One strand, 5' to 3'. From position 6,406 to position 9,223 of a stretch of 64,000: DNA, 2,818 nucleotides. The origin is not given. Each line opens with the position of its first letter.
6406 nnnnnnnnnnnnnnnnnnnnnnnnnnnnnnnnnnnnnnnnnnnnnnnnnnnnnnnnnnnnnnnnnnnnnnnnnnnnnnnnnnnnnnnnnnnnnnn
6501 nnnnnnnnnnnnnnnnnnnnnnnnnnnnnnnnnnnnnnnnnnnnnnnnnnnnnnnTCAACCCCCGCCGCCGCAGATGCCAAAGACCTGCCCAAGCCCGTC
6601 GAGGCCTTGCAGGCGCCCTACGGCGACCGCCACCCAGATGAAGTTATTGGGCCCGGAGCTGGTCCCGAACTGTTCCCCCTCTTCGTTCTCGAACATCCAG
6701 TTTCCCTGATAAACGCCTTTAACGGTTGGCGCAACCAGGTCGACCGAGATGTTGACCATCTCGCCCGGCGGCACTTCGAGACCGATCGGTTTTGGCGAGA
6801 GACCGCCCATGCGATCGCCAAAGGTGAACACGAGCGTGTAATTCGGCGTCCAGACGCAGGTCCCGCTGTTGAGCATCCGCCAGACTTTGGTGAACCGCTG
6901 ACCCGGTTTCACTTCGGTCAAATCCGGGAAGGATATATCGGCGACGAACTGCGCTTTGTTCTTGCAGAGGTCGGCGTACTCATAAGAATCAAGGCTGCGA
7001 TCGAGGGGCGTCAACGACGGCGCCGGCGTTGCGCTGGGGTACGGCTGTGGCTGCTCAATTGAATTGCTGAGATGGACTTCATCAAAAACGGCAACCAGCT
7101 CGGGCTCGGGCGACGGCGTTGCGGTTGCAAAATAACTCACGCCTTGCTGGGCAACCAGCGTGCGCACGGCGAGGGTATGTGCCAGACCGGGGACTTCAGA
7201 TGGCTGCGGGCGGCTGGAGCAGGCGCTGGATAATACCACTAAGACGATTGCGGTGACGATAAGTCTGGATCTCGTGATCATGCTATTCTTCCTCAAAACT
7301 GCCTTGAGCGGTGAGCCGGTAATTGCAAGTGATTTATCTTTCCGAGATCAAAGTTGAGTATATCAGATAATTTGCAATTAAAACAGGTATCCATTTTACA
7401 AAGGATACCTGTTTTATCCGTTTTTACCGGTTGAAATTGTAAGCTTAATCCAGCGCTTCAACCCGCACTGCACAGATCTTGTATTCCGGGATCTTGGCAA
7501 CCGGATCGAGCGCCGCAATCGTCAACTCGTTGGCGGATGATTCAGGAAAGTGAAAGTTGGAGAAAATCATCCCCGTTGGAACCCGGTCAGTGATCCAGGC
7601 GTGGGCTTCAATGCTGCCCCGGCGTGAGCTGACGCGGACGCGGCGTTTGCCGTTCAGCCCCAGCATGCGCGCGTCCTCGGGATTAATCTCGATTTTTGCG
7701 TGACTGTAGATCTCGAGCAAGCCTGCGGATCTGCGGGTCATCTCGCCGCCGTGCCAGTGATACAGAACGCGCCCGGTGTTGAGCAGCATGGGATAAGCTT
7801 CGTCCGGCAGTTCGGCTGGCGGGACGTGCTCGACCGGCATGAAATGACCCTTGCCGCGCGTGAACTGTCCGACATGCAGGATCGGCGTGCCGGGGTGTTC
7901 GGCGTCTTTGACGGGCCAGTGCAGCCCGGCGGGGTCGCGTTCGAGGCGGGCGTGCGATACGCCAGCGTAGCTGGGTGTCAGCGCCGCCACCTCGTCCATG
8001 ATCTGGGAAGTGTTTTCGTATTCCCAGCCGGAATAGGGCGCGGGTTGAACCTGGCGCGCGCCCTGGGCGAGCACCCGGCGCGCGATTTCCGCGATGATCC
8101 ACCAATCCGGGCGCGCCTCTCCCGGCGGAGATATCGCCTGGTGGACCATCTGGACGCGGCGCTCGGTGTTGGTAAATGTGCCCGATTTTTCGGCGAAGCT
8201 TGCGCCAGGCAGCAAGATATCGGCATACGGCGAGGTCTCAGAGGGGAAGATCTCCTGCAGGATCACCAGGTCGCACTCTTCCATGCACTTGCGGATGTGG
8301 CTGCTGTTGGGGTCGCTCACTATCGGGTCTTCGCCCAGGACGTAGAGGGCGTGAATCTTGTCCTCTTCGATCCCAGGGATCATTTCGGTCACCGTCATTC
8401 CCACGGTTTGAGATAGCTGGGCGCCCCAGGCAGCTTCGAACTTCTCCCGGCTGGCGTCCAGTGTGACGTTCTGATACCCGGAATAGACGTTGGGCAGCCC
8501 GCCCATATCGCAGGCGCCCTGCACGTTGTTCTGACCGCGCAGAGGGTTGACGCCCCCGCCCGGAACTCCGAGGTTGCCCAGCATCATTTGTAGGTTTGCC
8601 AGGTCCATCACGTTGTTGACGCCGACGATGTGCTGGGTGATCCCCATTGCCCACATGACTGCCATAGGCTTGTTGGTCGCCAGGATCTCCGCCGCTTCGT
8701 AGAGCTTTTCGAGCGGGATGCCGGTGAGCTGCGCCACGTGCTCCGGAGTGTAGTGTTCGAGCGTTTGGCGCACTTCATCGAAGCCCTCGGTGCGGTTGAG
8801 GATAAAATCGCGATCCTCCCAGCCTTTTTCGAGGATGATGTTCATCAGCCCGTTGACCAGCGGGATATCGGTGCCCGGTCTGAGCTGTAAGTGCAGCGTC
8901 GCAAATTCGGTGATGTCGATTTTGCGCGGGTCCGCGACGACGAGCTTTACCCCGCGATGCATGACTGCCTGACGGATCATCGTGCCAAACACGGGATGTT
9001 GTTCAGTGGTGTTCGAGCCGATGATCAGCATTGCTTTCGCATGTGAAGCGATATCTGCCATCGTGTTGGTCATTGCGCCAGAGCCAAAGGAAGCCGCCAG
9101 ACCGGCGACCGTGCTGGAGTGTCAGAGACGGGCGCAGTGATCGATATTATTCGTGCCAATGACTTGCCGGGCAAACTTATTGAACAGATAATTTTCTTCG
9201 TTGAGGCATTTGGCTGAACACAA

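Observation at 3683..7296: Tandem array of four paralogous lipoproteins built around a eukaryote-type NBR1 'FW' domain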

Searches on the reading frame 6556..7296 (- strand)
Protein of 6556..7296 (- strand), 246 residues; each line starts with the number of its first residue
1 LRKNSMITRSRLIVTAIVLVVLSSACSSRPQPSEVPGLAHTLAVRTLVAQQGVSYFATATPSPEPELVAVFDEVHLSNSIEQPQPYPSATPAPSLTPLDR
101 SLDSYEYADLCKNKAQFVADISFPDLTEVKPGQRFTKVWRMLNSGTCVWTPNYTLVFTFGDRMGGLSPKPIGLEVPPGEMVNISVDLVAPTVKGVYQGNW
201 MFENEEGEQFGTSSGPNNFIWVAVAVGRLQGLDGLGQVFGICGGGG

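Call 3: search_protein_families(library=pfam, proteins=[window:6556-7296:-], max_evalue=1)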
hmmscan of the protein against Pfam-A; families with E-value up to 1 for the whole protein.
window:6556-7296:- (246 aa): 1 family
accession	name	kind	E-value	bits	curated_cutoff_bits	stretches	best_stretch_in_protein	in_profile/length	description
PF16158.11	N_BRCA1_IG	-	5.9e-23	81.9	28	1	123-225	2-107/108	Ig-like domain from next to BRCA1 gene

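Call 4: search_protein_families(library=ncbifam, proteins=[window:6556-7296:-], max_evalue=1)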
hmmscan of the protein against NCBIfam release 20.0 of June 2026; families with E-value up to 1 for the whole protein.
window:6556-7296:- (246 aa): 0 families

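Call 79: list_cluster_members(proteins=[window:6556-7281:-, window:5859-6494:-, window:5143-5814:-, window:3683-5002:-, window:14897-16216:-])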
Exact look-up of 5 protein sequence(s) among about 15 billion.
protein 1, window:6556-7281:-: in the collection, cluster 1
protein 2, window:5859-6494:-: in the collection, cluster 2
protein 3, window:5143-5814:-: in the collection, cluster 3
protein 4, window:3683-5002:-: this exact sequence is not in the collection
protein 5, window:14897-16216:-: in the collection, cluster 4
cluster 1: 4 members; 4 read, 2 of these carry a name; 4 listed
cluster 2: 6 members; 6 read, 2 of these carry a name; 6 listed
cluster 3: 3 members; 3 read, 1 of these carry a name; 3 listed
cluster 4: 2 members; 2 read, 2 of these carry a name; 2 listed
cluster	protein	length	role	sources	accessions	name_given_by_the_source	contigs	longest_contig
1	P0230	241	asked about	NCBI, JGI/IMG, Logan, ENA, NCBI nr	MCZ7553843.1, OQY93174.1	MAG: hypothetical protein B6D39_03520 [Anaerolineae bacterium UTCFX2] | hypothetical protein | NBR1-Ig-like domain-containing protein [Anaerolineales bacterium]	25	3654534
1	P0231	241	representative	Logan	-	-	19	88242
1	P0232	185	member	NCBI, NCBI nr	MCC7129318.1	MAG: hypothetical protein IT297_02870, partial [Anaerolineae bacterium] | hypothetical protein [Anaerolineae bacterium]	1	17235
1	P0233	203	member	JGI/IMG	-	-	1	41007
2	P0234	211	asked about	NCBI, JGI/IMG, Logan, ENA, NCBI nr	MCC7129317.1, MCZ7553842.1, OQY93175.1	MAG: hypothetical protein B6D39_03525 [Anaerolineae bacterium UTCFX2] | hypothetical protein [Anaerolineae bacterium]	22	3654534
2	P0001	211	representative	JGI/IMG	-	-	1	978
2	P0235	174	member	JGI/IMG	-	hypothetical protein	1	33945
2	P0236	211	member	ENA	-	-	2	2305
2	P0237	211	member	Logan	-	-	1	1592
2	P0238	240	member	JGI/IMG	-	-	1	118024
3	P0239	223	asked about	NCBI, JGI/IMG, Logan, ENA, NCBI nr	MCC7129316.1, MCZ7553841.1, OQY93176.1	MAG: hypothetical protein B6D39_03530 [Anaerolineae bacterium UTCFX2] | hypothetical protein | hypothetical protein [Anaerolineae bacterium]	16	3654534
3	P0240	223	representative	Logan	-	-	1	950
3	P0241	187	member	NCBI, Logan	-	-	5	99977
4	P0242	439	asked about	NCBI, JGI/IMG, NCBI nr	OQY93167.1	MAG: hypothetical protein B6D39_03485 [Anaerolineae bacterium UTCFX2]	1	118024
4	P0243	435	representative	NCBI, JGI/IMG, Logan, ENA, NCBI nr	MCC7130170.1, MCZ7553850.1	MAG: hypothetical protein IT297_07210 [Anaerolineae bacterium] | hypothetical protein | hypothetical protein [Anaerolineae bacterium]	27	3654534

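Call 83: search_protein_families(library=padloc, proteins=[window:6556-7281:-], max_evalue=0.01)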
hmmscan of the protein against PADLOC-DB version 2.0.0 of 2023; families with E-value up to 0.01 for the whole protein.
window:6556-7281:- (241 aa): 0 families

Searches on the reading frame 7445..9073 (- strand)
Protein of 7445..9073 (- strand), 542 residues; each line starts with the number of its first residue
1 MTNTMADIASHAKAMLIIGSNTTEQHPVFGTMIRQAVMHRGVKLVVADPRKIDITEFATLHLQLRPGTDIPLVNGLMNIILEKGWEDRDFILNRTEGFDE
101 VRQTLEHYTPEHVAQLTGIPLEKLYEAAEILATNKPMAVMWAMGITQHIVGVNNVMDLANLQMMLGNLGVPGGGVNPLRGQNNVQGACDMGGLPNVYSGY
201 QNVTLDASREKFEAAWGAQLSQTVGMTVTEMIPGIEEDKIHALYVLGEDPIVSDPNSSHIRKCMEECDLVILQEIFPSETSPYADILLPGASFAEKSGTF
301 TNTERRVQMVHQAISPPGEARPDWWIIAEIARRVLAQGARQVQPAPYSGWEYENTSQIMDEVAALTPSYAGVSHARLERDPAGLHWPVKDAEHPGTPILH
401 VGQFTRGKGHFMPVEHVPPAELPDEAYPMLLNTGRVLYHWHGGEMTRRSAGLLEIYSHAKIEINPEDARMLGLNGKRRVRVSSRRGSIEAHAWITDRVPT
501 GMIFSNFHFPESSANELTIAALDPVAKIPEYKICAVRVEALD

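Call 19: search_protein_families(library=pfam, proteins=[window:7445-9073:-], max_evalue=0.1)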
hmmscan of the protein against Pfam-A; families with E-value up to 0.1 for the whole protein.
window:7445-9073:- (542 aa): 2 families
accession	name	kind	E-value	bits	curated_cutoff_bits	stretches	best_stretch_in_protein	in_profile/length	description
PF00384.28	Molybdopterin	-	3.7e-58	197.7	24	1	2-332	99-352/353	Molybdopterin oxidoreductase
PF01568.27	Molydop_binding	-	1.5e-30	105.9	26.8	1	430-535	2-110/110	Molydopterin dinucleotide binding domain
